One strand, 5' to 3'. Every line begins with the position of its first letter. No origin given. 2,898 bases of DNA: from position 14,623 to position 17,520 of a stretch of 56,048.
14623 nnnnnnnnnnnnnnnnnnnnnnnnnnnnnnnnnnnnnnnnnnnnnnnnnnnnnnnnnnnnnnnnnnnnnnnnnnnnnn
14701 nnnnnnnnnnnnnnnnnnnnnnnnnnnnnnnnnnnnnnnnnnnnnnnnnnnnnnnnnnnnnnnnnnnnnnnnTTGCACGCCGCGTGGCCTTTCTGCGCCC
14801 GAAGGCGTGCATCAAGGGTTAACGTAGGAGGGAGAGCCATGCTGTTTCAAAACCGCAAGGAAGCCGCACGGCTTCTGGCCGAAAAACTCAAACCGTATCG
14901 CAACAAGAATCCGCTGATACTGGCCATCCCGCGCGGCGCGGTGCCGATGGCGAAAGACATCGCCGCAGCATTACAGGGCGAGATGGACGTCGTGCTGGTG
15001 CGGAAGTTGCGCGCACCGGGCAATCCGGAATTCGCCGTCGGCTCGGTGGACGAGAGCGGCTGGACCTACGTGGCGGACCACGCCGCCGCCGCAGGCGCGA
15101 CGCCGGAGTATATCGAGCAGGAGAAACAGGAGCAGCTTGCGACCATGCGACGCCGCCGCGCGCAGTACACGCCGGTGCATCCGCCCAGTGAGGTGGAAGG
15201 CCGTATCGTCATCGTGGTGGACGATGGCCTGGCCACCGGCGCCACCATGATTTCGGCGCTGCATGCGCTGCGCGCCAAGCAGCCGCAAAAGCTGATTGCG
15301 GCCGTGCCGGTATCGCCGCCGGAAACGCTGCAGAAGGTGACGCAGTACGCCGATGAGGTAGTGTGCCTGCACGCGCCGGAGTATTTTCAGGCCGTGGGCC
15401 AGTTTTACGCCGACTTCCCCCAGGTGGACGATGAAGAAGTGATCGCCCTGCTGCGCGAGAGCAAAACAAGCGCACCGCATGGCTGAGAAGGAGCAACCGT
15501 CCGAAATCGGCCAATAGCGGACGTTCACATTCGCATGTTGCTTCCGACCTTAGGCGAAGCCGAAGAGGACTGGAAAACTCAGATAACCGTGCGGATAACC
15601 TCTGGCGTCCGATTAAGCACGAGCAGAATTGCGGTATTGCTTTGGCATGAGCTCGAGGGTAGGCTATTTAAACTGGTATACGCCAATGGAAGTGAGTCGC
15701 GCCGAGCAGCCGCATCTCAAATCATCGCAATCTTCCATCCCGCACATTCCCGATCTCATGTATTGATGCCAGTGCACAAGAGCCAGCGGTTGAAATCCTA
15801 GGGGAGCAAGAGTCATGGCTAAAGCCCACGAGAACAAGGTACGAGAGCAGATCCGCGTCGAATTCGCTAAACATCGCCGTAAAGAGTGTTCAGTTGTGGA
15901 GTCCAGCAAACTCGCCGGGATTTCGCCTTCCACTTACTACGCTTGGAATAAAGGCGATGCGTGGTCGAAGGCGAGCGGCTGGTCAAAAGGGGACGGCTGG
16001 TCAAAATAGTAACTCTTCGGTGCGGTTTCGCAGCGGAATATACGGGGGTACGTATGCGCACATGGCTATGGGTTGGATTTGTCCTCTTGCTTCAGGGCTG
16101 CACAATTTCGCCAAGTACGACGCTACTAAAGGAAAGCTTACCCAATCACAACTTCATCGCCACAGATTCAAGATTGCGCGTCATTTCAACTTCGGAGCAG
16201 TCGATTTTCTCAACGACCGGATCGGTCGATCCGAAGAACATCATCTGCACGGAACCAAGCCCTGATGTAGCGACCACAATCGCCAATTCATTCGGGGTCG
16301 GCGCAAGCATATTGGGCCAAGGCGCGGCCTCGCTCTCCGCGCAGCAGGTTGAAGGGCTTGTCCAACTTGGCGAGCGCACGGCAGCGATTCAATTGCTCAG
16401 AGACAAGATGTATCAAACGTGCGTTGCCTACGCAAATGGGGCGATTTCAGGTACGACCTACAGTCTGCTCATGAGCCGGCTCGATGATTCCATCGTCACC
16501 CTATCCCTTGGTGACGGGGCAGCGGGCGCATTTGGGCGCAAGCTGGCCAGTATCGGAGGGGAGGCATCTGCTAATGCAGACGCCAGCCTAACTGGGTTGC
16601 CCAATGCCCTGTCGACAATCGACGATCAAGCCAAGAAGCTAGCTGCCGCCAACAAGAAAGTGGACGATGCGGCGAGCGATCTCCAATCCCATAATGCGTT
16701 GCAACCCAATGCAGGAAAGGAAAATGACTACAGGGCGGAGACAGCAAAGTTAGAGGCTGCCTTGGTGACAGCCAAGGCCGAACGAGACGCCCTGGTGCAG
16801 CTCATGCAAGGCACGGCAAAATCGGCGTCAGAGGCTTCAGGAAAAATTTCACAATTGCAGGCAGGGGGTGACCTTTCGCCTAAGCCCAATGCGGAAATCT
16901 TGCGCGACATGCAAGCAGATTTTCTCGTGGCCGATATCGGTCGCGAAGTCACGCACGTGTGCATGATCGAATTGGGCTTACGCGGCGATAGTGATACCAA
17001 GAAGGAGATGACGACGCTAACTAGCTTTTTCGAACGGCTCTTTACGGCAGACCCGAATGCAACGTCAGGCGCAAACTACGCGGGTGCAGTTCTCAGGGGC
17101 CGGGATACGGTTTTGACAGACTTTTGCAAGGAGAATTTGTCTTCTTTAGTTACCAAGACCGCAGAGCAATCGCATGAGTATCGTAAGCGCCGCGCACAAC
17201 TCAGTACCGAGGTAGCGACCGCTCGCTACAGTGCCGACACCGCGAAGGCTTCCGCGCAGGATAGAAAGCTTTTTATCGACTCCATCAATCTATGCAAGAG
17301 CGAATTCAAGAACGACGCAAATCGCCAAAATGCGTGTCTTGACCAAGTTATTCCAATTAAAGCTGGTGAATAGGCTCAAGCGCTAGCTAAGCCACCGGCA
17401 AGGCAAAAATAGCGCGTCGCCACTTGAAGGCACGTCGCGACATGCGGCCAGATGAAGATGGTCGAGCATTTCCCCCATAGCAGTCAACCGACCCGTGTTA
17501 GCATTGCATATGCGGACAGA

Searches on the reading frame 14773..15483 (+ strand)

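Call 22: search_protein_families(library=pfam, proteins=[window:14773-15483:+], max_evalue=0.1)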
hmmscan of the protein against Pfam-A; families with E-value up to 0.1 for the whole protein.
window:14773-15483:+ (237 aa): 4 families
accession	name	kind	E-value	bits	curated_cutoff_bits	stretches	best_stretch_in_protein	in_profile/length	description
PF00156.33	Pribosyltran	-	1.2e-24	86.8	26.3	1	29-214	13-156/158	Phosphoribosyl transferase domain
PF14681.12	UPRTase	-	0.00034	20.6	27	1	137-195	114-174/206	Uracil phosphoribosyltransferase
PF15609.12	PRTase_2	-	0.0012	18.8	28.8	1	143-178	119-154/188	Phosphoribosyl transferase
PF02875.26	Mur_ligase_C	-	0.048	14.9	28.4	0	146-200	12-76/127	Mur ligase, glutamate ligase domain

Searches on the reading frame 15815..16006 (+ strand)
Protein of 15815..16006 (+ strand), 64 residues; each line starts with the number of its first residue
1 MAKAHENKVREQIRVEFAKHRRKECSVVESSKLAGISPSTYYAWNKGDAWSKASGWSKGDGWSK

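Call 22: search_protein_families(library=pfam, proteins=[window:15815-16006:+], max_evalue=0.1)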
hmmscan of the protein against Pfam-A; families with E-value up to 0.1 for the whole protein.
window:15815-16006:+ (64 aa): 4 families
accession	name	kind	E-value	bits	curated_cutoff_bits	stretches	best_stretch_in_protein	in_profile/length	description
PF08822.17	DUF1804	-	0.008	16.5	29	1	4-53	2-47/164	Protein of unknown function (DUF1804)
PF16557.11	CUTL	-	0.027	15.3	25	1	6-43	15-51/72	CUT1-like DNA-binding domain of SATB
PF01527.26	HTH_Tnp_1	-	0.068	13.8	24.1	1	12-46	10-45/75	Transposase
PF13384.12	HTH_23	-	0.077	13.3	24.6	0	9-44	2-37/50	Homeodomain-like domain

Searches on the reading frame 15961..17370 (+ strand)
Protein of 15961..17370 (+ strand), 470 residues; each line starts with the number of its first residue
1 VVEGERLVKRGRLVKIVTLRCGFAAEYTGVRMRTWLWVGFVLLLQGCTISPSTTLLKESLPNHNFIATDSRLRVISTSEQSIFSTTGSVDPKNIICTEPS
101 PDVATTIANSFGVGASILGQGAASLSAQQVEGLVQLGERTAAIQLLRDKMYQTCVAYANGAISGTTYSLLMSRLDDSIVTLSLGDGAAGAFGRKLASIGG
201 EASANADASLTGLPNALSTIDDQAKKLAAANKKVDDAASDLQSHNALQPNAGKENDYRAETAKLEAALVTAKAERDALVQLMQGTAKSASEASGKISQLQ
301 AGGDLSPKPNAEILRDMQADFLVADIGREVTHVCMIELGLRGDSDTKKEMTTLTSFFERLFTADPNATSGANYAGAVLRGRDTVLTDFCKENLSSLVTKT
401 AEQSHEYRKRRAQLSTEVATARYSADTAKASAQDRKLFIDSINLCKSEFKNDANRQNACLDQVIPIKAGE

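Call 22: search_protein_families(library=pfam, proteins=[window:15961-17370:+], max_evalue=0.1)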
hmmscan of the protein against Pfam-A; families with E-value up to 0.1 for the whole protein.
window:15961-17370:+ (470 aa): 0 families

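Call 58: search_protein_families(library=pfam, alignment_id=A3, max_evalue=0.00001)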
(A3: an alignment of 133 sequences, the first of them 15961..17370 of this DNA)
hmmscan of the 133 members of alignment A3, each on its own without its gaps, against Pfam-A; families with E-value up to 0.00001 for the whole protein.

A. member 1, window:15961-17370:+ (470 aa): 0 families

B. families by the number of members that match (of 133 scanned): 88 families (the first 25 are shown)
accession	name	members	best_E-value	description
PF01648.25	ACPS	2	1.4e-18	4'-phosphopantetheinyl transferase superfamily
PF22624.1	AASDHPPT_N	2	4.1e-09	4'-phosphopantetheinyl transferase, N-terminal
PF00149.33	Metallophos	2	3e-08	Calcineurin-like phosphoesterase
PF18962.6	Por_Secre_tail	2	6.9e-07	Secretion system C-terminal sorting domain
PF25183.1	OMP_b-brl_4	1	1.9e-170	Outer membrane beta barrel domain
PF00920.27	ILVD_EDD_N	1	6.6e-128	Dihydroxy-acid/6-phosphogluconate dehydratase N-terminal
PF20454.4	GpA_nuclease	1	5.3e-95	Terminase large subunit gpA, endonuclease domain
PF01653.23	DNA_ligase_aden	1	3.2e-94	NAD-dependent DNA ligase adenylation domain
PF02606.20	LpxK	1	5.3e-85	Tetraacyldisaccharide-1-P 4'-kinase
PF05683.17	Fumerase_C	1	2.3e-84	Fumarase C-terminus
PF24877.1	ILV_EDD_C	1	1e-76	Dihydroxy-acid/6-phosphogluconate dehydratase C-terminal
PF01026.27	TatD_DNase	1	9.5e-75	TatD related DNase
PF05681.19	Fumerase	1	4.1e-74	Fumarate hydratase (Fumerase)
PF00664.28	ABC_membrane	1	2.5e-56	ABC transporter transmembrane region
PF05876.18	GpA_ATPase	1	3.3e-56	Phage terminase large subunit gpA, ATPase domain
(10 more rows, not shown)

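Call 59: search_protein_families(library=padloc, alignment_id=A3, max_evalue=0.00001)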
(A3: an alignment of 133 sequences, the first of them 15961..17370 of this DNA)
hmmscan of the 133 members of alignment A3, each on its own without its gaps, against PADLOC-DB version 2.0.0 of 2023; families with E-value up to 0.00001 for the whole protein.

A. member 1, window:15961-17370:+ (470 aa): 0 families

B. families by the number of members that match (of 133 scanned): 101 families (the first 25 are shown)
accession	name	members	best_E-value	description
PDLC03049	REase_I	1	0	Type I restriction enzyme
PDLC02350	AbiO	1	4e-182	AbiO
PDLC02372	Nhi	1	6.1e-176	-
PDLC02376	pAgo_I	1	1.7e-144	Class I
PDLC02436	pAgo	1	1.3e-116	-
PDLC05006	PDC-S35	1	1.6e-101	-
PDLC02378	pAgo_I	1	2.6e-88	Class I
PDLC03050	REase_I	1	8.8e-64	Type I restriction enzyme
PDLC05003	PDC-S35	1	9.3e-64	-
PDLC04709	PDC-M55C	1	1.7e-62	-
PDLC02392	pAgo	1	4.4e-60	-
PDLC03321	MTase_II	1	8e-60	Type II methyltransferase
PDLC02377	pAgo_I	1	2.5e-58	Class I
PDLC05007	PDC-S35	1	1.1e-52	-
PDLC05005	PDC-S35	1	2.8e-51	-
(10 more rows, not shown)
